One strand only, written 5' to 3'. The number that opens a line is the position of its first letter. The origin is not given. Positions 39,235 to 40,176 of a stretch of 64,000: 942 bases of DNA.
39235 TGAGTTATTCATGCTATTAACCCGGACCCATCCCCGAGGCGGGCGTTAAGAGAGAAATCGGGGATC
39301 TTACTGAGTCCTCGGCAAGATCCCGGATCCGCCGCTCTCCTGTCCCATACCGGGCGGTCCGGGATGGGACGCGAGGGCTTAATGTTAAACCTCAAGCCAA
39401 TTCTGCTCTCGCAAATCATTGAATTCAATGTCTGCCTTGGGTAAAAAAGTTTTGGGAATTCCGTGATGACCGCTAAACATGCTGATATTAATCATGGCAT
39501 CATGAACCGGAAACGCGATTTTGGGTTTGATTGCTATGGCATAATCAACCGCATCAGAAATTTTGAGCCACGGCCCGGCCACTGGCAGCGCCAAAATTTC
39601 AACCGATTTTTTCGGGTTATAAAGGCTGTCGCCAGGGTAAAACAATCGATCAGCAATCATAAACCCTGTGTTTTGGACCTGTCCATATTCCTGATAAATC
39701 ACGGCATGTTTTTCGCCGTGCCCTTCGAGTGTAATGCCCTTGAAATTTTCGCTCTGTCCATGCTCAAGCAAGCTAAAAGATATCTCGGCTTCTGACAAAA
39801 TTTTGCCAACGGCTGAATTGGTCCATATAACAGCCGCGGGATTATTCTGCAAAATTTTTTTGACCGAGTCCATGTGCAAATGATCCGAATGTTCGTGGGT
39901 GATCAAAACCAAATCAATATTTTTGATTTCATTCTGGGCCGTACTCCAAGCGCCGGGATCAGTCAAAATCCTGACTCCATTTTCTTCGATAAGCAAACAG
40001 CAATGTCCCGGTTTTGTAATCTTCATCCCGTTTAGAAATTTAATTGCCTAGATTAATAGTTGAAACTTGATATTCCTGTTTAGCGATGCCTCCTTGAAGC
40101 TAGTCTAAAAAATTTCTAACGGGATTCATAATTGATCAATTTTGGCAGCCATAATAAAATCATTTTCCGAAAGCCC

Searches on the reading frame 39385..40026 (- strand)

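Call 64: search_protein_families(library=pfam, proteins=[window:39385-40026:-], max_evalue=0.001)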
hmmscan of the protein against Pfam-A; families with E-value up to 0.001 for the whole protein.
window:39385-40026:- (213 aa): 3 families
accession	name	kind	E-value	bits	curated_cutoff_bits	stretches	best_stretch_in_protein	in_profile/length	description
PF13483.12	Lactamase_B_3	-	1.1e-25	91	24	1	2-175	1-160/160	Beta-lactamase superfamily domain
PF12706.13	Lactamase_B_2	-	6e-10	39.5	27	1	19-139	2-148/200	Beta-lactamase superfamily domain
PF00753.33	Lactamase_B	-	8.7e-07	29.5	22.7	1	10-68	8-73/196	Metallo-beta-lactamase superfamily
